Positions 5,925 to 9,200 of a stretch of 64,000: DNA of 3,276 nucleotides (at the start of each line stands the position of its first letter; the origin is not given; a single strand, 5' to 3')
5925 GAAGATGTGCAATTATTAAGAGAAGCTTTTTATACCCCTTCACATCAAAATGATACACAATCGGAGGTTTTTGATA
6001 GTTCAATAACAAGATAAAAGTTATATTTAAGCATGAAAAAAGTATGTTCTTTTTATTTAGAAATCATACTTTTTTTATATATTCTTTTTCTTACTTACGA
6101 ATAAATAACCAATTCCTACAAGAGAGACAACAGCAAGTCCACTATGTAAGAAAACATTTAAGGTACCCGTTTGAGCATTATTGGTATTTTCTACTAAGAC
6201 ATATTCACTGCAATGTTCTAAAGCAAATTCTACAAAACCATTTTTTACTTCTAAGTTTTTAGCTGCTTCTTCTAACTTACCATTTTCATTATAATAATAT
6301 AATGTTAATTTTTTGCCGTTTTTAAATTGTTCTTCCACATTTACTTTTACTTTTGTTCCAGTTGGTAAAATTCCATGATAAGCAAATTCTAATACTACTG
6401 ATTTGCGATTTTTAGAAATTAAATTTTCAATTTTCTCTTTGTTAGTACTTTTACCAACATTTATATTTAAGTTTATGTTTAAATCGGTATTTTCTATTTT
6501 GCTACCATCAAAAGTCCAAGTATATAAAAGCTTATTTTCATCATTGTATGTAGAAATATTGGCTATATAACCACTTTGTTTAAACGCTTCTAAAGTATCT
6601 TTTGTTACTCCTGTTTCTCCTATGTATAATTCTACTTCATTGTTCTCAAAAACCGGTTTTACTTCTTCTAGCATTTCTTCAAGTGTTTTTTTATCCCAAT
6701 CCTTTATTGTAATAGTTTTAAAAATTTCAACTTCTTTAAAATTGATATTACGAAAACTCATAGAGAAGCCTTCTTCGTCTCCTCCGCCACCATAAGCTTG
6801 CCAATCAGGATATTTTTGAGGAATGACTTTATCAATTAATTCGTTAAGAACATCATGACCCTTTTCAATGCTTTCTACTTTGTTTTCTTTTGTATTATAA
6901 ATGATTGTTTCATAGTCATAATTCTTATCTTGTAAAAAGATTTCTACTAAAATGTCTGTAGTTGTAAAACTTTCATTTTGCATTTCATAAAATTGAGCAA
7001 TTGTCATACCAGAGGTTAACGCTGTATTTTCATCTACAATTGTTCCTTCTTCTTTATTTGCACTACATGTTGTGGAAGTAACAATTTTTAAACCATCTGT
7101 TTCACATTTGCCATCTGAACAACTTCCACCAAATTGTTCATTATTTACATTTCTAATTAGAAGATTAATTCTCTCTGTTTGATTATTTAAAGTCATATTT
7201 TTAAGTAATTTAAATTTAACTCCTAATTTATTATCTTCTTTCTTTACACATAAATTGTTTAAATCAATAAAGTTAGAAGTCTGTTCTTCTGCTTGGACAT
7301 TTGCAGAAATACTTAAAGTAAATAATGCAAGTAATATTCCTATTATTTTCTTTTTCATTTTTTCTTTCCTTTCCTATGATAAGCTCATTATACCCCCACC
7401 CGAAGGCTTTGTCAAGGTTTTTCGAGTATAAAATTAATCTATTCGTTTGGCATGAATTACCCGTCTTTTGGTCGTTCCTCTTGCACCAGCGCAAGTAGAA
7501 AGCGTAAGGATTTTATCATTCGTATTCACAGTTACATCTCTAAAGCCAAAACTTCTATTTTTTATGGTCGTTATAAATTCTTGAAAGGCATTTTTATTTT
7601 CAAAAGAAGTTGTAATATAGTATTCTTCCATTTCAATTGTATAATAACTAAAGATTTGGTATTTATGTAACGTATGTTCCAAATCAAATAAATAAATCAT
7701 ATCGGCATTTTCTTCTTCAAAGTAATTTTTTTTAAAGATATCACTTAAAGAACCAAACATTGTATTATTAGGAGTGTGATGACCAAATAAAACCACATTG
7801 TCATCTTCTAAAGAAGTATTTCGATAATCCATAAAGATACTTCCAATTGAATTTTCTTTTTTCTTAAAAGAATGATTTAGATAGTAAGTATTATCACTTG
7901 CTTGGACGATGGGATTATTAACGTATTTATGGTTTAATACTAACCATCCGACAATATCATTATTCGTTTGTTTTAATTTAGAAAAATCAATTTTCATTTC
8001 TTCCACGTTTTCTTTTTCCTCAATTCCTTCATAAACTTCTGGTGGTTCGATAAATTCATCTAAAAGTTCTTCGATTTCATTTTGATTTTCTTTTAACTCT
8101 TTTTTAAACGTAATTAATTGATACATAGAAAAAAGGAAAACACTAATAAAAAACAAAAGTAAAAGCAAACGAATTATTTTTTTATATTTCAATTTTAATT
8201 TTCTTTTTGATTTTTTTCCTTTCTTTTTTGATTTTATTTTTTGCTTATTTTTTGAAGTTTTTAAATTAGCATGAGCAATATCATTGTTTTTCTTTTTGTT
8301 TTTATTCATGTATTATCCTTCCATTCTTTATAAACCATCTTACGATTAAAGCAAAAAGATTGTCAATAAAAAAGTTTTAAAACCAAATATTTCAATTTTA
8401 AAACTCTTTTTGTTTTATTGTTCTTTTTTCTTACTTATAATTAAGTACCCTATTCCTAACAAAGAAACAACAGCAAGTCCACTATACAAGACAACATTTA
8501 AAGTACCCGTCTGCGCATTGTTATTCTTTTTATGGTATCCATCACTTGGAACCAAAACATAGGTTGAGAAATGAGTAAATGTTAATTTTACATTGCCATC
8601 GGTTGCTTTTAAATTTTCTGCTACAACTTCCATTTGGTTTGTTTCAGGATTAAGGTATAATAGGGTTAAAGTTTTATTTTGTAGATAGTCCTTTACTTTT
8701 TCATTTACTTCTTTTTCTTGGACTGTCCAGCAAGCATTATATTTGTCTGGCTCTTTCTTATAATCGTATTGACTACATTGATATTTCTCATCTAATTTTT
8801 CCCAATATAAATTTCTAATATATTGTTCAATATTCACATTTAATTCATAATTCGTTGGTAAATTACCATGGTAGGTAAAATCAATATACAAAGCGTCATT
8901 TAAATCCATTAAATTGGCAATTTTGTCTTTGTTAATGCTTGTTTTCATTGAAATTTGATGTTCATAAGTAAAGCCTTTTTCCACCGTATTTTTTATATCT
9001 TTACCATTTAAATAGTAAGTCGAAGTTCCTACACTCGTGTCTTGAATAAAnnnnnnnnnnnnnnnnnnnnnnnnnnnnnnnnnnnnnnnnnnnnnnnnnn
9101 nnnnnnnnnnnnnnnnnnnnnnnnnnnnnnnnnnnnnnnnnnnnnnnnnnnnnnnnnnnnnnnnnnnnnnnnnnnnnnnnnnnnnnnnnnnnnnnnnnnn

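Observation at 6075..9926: Dedicated class-B sortase cassette with two paralogous NAQTG substrates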

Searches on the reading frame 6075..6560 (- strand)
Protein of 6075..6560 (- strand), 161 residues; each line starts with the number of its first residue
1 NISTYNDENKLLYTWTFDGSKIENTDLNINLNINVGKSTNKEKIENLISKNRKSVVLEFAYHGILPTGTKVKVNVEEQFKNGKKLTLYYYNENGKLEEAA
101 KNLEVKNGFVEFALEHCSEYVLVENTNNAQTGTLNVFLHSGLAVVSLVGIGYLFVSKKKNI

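Call 73: search_protein_families(library=pfam, proteins=[window:6075-6560:-], max_evalue=1)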
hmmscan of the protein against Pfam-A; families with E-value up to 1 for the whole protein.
window:6075-6560:- (161 aa): 0 families

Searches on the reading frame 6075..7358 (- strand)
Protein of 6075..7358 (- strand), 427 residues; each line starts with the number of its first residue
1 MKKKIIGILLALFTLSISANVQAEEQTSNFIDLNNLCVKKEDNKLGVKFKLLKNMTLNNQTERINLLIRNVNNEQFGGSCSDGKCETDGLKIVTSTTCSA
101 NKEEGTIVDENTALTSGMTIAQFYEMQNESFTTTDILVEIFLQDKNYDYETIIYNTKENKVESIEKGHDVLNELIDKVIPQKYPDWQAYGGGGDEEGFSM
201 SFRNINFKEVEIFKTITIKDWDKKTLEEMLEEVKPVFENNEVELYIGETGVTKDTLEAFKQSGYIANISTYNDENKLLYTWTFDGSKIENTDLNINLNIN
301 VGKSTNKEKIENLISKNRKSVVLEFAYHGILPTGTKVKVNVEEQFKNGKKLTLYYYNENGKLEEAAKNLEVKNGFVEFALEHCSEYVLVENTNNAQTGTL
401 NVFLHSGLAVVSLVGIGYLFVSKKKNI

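Call 3: search_protein_families(library=pfam, proteins=[window:6075-7358:-], max_evalue=0.01)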
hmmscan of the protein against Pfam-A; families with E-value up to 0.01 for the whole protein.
window:6075-7358:- (427 aa): 0 families

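Call 4: search_protein_families(library=ncbifam, proteins=[window:6075-7358:-], max_evalue=0.01)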
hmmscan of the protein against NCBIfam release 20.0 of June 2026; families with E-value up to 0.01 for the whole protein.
window:6075-7358:- (427 aa): 0 families

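Call 18: find_homologous_proteins(query=window:6075-7358:-)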
Query window:6075-7358:- (427 aa): 39 proteins with E <= 0.001 among 7694 candidates.
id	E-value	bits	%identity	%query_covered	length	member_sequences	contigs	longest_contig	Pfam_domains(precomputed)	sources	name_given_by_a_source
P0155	1.2e-273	925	100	100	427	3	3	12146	-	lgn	-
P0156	9.1e-176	603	65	99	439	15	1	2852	-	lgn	-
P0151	3.2e-166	571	62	100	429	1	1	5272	-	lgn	-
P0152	9.3e-166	570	63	100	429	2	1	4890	-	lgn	-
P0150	1.1e-165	570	63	100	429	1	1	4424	-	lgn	-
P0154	3.5e-165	568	63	100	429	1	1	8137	-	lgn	-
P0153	1.7e-164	566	62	100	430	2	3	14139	-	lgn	-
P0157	1.2e-152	527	59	98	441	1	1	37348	-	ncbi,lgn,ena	-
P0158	5.5e-148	511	59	100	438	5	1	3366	-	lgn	-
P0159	6.8e-132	458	58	89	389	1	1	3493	-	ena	-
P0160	2.0e-77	279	38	99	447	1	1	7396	-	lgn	-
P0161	1.8e-71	259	39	96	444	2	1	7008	-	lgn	-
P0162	9.2e-70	254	38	99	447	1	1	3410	-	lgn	-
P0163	1.2e-65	240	40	99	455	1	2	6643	-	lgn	-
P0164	1.7e-64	236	40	99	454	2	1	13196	-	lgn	-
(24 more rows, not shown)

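Call 48: predict_structure(alignment_id=A3)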
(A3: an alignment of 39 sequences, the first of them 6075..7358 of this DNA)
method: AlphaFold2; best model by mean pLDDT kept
length: 427 residues; sequences in the alignment: 39
mean_pLDDT: 87.4   pTM: 0.72
mean pLDDT of the five models: 87.4, 85.7, 83.9, 83.7, 83.7
residues with pLDDT >= 90: 298; 70-90: 83; 50-70: 26; < 50: 20
segments of 3 or more residues with pLDDT < 50: 1-3, 16-23, 394-400
pLDDT, mean of each block of 10 residues (from residue 1): 52 48 69 95 95 90 91 80 86 92 93 94 91 92 95 94 94 94 94 89 88 93 94 95 85 91 94 93 95 93 93 88 94 96 94 93 94 96 91 50 69 80 57
secondary structure, 60 per line:
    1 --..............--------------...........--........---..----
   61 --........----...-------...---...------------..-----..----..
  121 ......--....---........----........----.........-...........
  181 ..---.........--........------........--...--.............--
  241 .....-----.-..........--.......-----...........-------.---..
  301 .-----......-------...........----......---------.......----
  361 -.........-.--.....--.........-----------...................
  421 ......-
elements in order: H3-16 E31-41 E44-51 E63-70 E75-77 E85-87 E91-93 E119-126 H129-132 E136-143 E148-155 E160-168 H170-182 E186-194 E197-204 E211-218 H226-238 E241-245 H253-262 E265-271 E277-284 E299-301 H307-312 E320-330 E335-340 E350-356 E362-370 E375-379 E382-390 H402-426

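Call 67: search_protein_representatives(alignment_id=A3)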
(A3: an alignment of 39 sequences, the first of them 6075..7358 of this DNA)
Query: 39 sequences, 438 profile positions. Proteins with E-value up to 0.001 (for the whole library): 3267; up to 1e-10: 1707; up to 1e-30: 293. The best 150 are listed.
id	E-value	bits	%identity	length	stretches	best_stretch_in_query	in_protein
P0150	2.0e-167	574.2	-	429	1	1-436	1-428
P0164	2.3e-152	524.5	-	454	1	1-437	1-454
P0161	8.9e-139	479.8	-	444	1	15-437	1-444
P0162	2.8e-134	464.9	-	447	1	2-435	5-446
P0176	3.2e-121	421.9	-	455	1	1-434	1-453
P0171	4.5e-114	398.3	-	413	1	1-432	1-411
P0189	2.3e-113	396.0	-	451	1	1-437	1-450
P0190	9.1e-113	394.1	-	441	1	1-436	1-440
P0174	1.9e-108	379.8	-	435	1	1-434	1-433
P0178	9.4e-107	374.2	-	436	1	1-437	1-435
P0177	4.1e-105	368.8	-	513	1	1-437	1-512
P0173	6.8e-103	361.5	-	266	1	192-437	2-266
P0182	1.1e-102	360.8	-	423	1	1-434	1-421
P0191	1.5e-95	337.3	-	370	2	231-437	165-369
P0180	7.5e-95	335.0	-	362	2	176-437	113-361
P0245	6.0e-46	173.8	-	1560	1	171-434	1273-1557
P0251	3.0e-45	171.6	-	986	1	226-435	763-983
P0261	3.2e-44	168.2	-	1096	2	232-397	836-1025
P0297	3.4e-40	154.9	-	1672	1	138-436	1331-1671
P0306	1.5e-39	152.7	-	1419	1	210-434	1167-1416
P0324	7.0e-38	147.3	-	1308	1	228-435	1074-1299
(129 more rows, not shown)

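Call 73: search_protein_families(library=pfam, proteins=[P0245, P0297, P0306, P0324, P0261, P0251], max_evalue=1)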
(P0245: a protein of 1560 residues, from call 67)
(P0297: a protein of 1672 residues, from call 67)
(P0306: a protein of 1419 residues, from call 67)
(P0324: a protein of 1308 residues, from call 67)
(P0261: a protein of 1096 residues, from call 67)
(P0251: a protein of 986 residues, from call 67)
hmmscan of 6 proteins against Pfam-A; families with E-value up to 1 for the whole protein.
P0245 (1560 aa): 12 families
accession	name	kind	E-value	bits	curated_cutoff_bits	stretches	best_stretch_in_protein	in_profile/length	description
PF03644.19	Glyco_hydro_85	-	9.7e-60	203.1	22.2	1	132-470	10-302/302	Glycosyl hydrolase family 85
PF23952.1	LRR_EndoS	-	4.9e-13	49.8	27.9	1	932-1043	1-115/116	Endo-beta-N-acetylglucosaminidase EndoS LRR domain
PF21910.2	GH85_C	-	3.2e-06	27.9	27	1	665-738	16-92/95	GH85 endohexosaminidases, C-terminal domain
PF00754.31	F5_F8_type_C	-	4e-05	24.2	28.2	1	1097-1191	15-115/127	F5/8 type C domain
PF12799.13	LRR_4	-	0.00042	20.9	27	1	955-988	4-37/44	Leucine Rich repeats (2 copies)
PF22633.2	F5_F8_type_C_2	-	0.0011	20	27.8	1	1100-1182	3-87/91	NedA-like, galactose-binding domain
PF20746.2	EndoS_Ig-like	-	0.0095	16.4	27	1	1259-1335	52-123/124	Endo-beta-N-acetylglucosaminidase F2, Ig-like domain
PF00041.27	fn3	-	0.016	15.9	25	0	755-825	16-80/84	Fibronectin type III domain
PF25019.1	LRR_R13L1-DRL21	-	0.03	14.7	27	1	942-1006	63-124/127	R13L1/DRL21 LRRs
PF16794.11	fn3_4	-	0.077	13.4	27.1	1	651-688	3-43/103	Fibronectin-III type domain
PF23598.1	LRR_14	-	0.086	12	40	1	941-1006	59-124/353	Leucine-rich repeat region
PF23247.1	LRR_RPS2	-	0.18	12.2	27.9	1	963-1038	44-124/160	Plant disease resistance protein RPS2-like, leucine-rich repeats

P0297 (1672 aa): 12 families
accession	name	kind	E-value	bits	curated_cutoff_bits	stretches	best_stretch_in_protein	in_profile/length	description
PF03644.19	Glyco_hydro_85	-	8.9e-61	206.5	22.2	1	111-422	7-302/302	Glycosyl hydrolase family 85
PF07554.19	FIVAR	-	2.5e-24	86.1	29.2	5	1157-1208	12-70/71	FIVAR domain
PF21910.2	GH85_C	-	5.3e-20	72.1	27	1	596-684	3-93/95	GH85 endohexosaminidases, C-terminal domain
PF00754.31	F5_F8_type_C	-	5.8e-14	52.7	28.2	1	709-837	5-118/127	F5/8 type C domain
PF22633.2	F5_F8_type_C_2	-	3.2e-11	44.1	27.8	1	722-827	1-91/91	NedA-like, galactose-binding domain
PF19266.4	CIS_tube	-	1.4e-06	28.6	27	0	1217-1248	93-126/158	Contractile injection system tube protein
PF10094.14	DUF2332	-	4.1e-06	26.9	25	1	1337-1386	51-97/334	Uncharacterized protein conserved in bacteria (DUF2332)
PF07544.18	Med9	-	5.8e-06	26.7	26.9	0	1285-1338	8-62/80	RNA polymerase II transcription mediator complex subunit 9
PF06248.19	Zw10_N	-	8.7e-05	23.5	26.3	0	1168-1206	18-56/93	Centromere/kinetochore Zw10 N-terminal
PF00957.27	Synaptobrevin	-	0.052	13.8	26.4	0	1252-1284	3-35/89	Synaptobrevin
PF07786.18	HGSNAT_cat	-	0.23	11.4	22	1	1637-1668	156-187/222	Heparan-alpha-glucosaminide N-acetyltransferase, catalytic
PF20467.3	MmeI_C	-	0.44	11.2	27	0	1289-1343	3-56/83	MmeI, C-terminal domain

P0306 (1419 aa): 8 families
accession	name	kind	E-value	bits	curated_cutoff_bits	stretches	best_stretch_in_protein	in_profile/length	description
PF12799.13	LRR_4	-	6.8e-13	48.9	27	3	388-429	3-44/44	Leucine Rich repeats (2 copies)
PF23598.1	LRR_14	-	7.6e-13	48.4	40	2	347-424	5-85/353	Leucine-rich repeat region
PF13855.12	LRR_8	-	5.8e-11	42.4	27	3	365-421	2-61/61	Leucine rich repeat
PF00560.39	LRR_1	-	0.00017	21.5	20.6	0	365-381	1-18/23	Leucine Rich Repeat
PF23952.1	LRR_EndoS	-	0.023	15.4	27.9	0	346-442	27-115/116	Endo-beta-N-acetylglucosaminidase EndoS LRR domain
PF21142.3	A2M_bMG2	-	0.24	11.8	25.5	0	228-275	48-95/119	Bacterial alpha-2 macroglobulin MG2 domain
PF21784.3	Bflower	-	0.46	11.3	25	0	1066-1129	41-102/116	4-fold beta flower protein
PF00166.26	Cpn10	-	0.93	10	21.1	0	1154-1216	15-74/93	Chaperonin 10 Kd subunit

P0324 (1308 aa): 2 families
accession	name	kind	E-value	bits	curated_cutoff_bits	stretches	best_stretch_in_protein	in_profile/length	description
PF04886.17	PT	-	8e-05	22.5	26.2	2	1017-1050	2-35/36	PT disordered repeat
PF12321.13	DUF3634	-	0.16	12.8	25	1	365-397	21-53/105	Protein of unknown function (DUF3634)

P0261 (1096 aa): 11 families
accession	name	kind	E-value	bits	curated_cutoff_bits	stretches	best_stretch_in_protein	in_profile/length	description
PF12799.13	LRR_4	-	2.3e-38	129.8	27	16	636-677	2-44/44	Leucine Rich repeats (2 copies)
PF23598.1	LRR_14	-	1.7e-23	83.4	40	3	500-687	4-197/353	Leucine-rich repeat region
PF23952.1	LRR_EndoS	-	9.3e-22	77.9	27.9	6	369-460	31-115/116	Endo-beta-N-acetylglucosaminidase EndoS LRR domain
PF13306.12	LRR_5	-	1e-17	64.7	27.7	2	93-167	43-116/127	BspA type Leucine rich repeat region (6 copies)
PF13855.12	LRR_8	-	1.5e-16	60.4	27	6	636-691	2-61/61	Leucine rich repeat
PF25019.1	LRR_R13L1-DRL21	-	9.3e-14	51.9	27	2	422-480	65-125/127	R13L1/DRL21 LRRs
PF25013.1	LRR_Zer-1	-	2.4e-12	47.6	27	4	558-650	4-101/137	Zer-1-like, Leucine-rich repeats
PF14580.12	LRR_9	-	8.8e-05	22.6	30.5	2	367-436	48-120/175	Leucine-rich repeat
PF21832.1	DUF6892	-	0.00067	20.3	24.6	0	174-198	96-120/136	Family of unknown function (DUF6892)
PF23211.1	LRR_LRWD1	-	0.0064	16.7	28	1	729-783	14-70/190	Leucine-rich repeat and WD repeat-containing protein 1, LRR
PF20854.2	LED_rpt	-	0.82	9.9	59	1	647-719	82-147/176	LED repeat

P0251 (986 aa): 6 families
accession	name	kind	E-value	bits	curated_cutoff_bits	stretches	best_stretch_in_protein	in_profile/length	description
PF02368.24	Big_2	-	2.9e-10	40.4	22.8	1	303-379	2-77/79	Bacterial Ig-like domain (group 2)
PF13205.12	Big_5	-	0.00061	20.9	23.6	1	167-264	3-82/105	Bacterial Ig-like domain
PF04234.18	CopC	-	0.00072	20.9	23.3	0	171-199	4-32/92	CopC domain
PF13810.12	DUF4185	-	0.018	14.7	39.5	1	204-283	24-99/309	Domain of unknown function (DUF4185)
PF02369.22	Big_1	-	0.1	13.2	34.9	1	321-379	20-76/93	Bacterial Ig-like domain (group 1)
PF23791.1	DUF7173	-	0.56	10.6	27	0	411-497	41-125/145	Family of unknown function (DUF7173)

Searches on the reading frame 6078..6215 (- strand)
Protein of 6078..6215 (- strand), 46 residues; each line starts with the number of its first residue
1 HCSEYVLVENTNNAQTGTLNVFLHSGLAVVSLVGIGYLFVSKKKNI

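Call 22: search_protein_families(library=ncbifam, proteins=[window:6078-6215:-], max_evalue=10)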
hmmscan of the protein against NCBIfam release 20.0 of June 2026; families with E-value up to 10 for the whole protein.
seq(46 aa): 2 families
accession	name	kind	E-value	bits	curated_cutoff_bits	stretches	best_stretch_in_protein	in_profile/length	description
NF051843.1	ImmProtDddIBurk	equivalog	0.052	13.7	200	1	12-44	38-70/119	CDI system double-stranded DNA deaminase immunity protein DddI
TIGR01167.1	LPXTG_anchor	domain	0.21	12.3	15.9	1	25-45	16-34/34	LPXTG cell wall anchor domain-containing protein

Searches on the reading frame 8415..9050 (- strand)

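Call 73: search_protein_families(library=pfam, proteins=[window:8415-9050:-], max_evalue=1)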
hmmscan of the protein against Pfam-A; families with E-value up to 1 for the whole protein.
window:8415-9050:- (211 aa): 2 families
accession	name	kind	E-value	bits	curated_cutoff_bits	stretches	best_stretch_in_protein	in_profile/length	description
PF10137.14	CAP12-PCTIR_TIR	-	0.01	16.3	24.7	1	112-197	9-90/119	CAP12/Pycsar effector protein, TIR domain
PF08937.16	ThsB_TIR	-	0.071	14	21.2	1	111-149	44-82/100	Thoeris protein ThsB, TIR-like domain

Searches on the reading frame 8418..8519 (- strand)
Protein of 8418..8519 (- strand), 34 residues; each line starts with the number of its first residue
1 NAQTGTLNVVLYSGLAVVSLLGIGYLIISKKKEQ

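Call 22: search_protein_families(library=ncbifam, proteins=[window:8418-8519:-], max_evalue=10)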
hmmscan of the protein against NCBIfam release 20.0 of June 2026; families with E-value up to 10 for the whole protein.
seq(34 aa): 1 family
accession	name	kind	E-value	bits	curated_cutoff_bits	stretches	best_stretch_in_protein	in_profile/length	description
TIGR01167.1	LPXTG_anchor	domain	0.0022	18.6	15.9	1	3-33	4-33/34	LPXTG cell wall anchor domain-containing protein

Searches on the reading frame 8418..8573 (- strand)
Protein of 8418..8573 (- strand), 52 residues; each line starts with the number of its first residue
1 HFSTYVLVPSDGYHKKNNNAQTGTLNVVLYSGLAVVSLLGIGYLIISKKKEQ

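Call 22: search_protein_families(library=ncbifam, proteins=[window:8418-8573:-], max_evalue=10)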
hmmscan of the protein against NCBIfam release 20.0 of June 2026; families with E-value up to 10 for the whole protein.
seq(52 aa): 1 family
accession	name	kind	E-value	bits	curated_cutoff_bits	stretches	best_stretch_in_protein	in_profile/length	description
TIGR01167.1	LPXTG_anchor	domain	0.006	17.2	15.9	1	21-51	4-33/34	LPXTG cell wall anchor domain-containing protein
